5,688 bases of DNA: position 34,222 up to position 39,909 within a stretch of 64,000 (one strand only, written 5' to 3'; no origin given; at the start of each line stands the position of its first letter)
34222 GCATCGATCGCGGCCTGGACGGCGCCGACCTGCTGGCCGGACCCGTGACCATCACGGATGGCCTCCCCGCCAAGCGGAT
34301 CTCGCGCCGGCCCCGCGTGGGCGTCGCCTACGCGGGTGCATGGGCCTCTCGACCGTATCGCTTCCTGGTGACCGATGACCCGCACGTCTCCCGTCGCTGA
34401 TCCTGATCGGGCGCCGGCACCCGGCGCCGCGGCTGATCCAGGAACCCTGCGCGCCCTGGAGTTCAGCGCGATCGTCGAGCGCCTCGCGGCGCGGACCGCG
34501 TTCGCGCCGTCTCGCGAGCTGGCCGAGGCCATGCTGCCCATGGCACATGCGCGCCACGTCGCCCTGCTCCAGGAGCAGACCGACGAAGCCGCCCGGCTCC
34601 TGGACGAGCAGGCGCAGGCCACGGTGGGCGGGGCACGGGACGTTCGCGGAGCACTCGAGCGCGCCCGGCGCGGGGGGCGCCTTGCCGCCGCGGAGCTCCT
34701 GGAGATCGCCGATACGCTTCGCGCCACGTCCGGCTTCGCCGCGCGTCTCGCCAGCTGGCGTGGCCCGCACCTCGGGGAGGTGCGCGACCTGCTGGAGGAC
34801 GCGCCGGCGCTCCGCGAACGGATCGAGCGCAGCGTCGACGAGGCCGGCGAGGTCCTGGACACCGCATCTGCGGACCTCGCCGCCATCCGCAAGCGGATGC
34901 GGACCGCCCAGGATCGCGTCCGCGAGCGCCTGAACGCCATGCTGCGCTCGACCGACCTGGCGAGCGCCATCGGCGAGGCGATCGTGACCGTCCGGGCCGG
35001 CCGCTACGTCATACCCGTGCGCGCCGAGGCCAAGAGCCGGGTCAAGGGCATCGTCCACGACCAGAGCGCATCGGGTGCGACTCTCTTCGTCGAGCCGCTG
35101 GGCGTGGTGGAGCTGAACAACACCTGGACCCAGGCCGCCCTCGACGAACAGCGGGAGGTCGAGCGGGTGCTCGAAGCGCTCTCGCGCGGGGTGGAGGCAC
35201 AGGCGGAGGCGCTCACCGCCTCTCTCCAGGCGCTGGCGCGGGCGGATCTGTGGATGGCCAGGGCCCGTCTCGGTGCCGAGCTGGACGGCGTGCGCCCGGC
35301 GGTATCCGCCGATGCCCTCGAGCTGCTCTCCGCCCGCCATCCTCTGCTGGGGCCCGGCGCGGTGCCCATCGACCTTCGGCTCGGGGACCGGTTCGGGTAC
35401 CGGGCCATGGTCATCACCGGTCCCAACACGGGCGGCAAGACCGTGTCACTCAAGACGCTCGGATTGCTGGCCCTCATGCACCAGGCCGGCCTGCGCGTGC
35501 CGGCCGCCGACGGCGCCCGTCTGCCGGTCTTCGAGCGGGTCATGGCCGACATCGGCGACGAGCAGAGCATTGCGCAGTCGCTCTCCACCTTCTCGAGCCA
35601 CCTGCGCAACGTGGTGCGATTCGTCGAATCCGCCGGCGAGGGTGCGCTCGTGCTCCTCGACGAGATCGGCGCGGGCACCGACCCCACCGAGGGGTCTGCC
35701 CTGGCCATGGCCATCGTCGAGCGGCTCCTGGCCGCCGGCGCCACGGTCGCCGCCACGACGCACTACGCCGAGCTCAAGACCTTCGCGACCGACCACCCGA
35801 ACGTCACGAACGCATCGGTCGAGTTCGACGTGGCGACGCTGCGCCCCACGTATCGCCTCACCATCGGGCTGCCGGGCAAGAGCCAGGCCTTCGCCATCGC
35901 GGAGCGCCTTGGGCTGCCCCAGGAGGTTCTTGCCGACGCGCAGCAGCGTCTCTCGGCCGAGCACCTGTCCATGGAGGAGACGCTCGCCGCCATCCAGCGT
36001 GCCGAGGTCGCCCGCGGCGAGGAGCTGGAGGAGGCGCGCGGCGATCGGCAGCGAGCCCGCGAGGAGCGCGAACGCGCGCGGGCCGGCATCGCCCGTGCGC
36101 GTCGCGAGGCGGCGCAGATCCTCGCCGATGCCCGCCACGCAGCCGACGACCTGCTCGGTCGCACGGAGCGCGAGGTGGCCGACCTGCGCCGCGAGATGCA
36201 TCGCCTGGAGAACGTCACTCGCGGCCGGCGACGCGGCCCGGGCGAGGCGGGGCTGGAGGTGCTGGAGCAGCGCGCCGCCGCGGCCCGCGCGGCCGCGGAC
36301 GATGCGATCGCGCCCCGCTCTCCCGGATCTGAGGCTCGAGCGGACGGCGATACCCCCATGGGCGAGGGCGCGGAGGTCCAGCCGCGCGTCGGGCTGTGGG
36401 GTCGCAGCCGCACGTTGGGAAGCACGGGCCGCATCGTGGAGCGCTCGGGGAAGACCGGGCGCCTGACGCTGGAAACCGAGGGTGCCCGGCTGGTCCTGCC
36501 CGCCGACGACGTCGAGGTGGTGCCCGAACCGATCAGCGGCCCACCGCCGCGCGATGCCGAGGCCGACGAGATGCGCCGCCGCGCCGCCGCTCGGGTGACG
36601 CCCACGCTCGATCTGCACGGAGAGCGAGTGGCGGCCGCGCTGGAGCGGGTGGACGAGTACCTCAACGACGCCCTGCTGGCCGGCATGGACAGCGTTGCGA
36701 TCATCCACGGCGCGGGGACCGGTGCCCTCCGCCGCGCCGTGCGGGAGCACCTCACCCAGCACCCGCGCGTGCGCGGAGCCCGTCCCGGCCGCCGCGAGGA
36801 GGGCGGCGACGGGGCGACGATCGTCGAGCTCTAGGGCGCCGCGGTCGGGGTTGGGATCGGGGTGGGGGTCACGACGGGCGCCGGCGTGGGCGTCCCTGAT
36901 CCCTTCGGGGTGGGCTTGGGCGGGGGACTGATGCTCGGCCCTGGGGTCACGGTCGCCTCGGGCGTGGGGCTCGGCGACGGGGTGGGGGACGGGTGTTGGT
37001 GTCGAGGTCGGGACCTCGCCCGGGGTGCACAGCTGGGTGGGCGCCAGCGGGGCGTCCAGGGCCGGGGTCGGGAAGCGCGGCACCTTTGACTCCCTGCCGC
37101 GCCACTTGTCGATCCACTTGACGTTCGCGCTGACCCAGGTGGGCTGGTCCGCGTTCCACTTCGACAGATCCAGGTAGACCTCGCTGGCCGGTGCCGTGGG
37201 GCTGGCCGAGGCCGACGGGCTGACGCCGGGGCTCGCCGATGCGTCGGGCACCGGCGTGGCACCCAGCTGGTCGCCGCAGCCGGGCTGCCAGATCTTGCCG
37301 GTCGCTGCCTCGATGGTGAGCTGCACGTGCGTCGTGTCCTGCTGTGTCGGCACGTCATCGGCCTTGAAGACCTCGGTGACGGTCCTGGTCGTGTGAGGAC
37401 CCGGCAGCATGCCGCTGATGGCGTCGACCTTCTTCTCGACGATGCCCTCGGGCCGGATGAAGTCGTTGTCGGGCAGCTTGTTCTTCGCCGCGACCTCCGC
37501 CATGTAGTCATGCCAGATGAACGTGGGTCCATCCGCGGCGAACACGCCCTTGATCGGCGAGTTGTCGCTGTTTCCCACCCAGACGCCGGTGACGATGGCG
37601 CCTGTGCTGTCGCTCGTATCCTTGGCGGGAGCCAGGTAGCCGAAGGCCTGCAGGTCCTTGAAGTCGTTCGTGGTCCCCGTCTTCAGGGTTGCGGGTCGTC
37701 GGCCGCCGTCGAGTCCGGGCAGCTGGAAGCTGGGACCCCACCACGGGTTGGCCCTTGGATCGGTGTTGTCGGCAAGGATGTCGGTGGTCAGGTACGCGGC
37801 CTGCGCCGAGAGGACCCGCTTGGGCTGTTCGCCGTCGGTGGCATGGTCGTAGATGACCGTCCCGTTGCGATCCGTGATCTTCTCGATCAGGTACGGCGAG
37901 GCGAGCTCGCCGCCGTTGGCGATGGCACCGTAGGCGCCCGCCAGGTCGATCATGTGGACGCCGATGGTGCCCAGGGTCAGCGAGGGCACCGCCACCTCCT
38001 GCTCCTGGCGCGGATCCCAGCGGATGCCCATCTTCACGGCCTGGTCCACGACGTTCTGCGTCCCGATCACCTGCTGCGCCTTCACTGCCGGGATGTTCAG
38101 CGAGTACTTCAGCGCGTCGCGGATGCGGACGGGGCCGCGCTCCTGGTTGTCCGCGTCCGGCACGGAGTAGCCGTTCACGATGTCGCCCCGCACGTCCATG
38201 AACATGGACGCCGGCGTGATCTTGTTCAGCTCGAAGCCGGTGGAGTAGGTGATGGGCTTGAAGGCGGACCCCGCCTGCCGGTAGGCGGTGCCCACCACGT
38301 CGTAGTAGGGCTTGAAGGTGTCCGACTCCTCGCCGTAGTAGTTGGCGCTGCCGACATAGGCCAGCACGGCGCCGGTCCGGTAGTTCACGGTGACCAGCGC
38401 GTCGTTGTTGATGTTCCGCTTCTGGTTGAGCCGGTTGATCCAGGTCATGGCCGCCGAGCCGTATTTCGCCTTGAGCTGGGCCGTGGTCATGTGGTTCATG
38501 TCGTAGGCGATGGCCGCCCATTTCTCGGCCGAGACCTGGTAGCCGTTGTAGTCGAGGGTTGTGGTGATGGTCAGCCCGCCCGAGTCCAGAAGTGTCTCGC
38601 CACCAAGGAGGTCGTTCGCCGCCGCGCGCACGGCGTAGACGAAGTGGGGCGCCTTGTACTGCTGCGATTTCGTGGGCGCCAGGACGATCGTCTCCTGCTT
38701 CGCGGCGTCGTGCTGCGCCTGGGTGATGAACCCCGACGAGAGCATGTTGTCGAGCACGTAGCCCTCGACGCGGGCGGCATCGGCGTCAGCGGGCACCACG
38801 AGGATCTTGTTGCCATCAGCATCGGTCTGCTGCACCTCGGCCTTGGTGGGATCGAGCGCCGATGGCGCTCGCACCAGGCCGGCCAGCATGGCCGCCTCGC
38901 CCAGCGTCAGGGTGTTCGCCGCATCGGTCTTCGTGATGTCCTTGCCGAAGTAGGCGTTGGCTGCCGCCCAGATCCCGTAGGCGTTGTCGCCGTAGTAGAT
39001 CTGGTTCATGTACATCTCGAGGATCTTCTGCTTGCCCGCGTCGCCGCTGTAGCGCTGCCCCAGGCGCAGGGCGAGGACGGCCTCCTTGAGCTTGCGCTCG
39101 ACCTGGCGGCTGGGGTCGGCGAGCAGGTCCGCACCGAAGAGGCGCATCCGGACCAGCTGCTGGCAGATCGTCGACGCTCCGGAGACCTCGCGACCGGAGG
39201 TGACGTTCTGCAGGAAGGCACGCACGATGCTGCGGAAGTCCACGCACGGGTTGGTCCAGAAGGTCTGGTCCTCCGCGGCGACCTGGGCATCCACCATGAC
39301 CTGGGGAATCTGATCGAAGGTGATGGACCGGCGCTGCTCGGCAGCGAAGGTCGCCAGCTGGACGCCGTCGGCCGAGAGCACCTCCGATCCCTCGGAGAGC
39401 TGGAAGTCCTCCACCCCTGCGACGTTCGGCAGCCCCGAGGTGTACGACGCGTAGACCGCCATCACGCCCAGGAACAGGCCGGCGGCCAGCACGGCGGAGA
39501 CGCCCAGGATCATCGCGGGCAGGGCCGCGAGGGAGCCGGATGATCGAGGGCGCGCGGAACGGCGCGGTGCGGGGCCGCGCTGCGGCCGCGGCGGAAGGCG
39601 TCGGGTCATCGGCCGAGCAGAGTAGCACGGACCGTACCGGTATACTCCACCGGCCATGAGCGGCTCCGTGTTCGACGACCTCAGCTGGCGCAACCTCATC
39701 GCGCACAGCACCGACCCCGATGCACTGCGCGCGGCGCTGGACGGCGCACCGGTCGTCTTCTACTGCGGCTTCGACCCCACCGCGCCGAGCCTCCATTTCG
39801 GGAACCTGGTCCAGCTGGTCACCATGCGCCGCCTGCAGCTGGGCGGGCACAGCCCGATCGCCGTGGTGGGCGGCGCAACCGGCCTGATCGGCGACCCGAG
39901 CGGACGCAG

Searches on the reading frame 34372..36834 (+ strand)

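Call 45: search_protein_families(library=pfam, proteins=[window:34372-36834:+], max_evalue=0.00001)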
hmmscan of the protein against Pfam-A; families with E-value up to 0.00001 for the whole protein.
window:34372-36834:+ (820 aa): 2 families
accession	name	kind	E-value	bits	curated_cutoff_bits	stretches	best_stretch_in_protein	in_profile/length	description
PF00488.27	MutS_V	-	3.6e-34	118.8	30.2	1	346-528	1-185/188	MutS domain V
PF01713.27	Smr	-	1e-25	90.1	25.7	1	746-820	1-76/77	Smr domain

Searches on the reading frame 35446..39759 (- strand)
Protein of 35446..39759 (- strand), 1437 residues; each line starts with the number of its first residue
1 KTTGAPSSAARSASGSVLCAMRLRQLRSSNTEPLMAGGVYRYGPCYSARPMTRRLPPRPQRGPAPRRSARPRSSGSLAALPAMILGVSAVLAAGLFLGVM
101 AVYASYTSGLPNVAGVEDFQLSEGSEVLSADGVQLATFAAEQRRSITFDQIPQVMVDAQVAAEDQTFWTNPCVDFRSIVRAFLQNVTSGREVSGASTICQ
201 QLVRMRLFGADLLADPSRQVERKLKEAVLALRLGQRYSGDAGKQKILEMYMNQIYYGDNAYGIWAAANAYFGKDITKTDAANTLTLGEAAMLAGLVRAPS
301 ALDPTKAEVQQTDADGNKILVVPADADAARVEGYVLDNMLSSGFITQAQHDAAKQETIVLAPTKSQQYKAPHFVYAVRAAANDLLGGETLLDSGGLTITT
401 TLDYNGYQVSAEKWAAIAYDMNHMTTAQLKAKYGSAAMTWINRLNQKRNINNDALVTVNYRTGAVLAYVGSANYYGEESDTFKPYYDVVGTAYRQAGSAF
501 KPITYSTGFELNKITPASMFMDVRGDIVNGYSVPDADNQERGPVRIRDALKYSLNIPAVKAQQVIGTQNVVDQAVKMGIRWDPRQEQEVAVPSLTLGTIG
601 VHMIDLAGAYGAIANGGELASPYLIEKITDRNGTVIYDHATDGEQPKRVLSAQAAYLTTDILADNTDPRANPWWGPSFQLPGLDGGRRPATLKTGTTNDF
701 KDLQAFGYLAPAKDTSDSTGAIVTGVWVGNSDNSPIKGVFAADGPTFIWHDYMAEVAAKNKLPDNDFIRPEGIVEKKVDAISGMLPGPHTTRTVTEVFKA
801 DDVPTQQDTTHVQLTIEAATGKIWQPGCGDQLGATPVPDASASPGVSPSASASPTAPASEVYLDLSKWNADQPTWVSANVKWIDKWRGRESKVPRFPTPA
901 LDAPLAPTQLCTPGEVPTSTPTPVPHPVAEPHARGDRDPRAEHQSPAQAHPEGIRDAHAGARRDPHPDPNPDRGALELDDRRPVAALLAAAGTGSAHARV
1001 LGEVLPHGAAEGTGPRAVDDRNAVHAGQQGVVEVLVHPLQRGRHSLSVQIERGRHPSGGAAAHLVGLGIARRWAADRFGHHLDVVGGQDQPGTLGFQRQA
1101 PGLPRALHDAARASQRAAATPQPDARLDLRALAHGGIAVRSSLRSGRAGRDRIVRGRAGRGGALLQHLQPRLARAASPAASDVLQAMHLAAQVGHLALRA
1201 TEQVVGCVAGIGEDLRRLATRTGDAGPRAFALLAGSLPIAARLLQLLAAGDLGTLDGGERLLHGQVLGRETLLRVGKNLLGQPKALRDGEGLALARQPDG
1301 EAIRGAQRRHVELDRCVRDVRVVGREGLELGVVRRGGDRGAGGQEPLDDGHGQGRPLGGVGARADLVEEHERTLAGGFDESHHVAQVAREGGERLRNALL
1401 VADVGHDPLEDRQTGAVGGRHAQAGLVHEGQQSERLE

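Call 46: search_protein_families(library=pfam, proteins=[window:35446-39759:-], max_evalue=0.00001)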
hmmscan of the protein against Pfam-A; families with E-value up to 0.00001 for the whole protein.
window:35446-39759:- (1437 aa): 2 families
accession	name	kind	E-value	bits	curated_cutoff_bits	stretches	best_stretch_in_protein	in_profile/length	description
PF00912.28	Transgly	-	1.7e-49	168.1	27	1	132-309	2-164/178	Transglycosylase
PF00905.27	Transpeptidase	-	1.8e-21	77.1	22.1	1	455-699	3-244/299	Penicillin binding protein transpeptidase domain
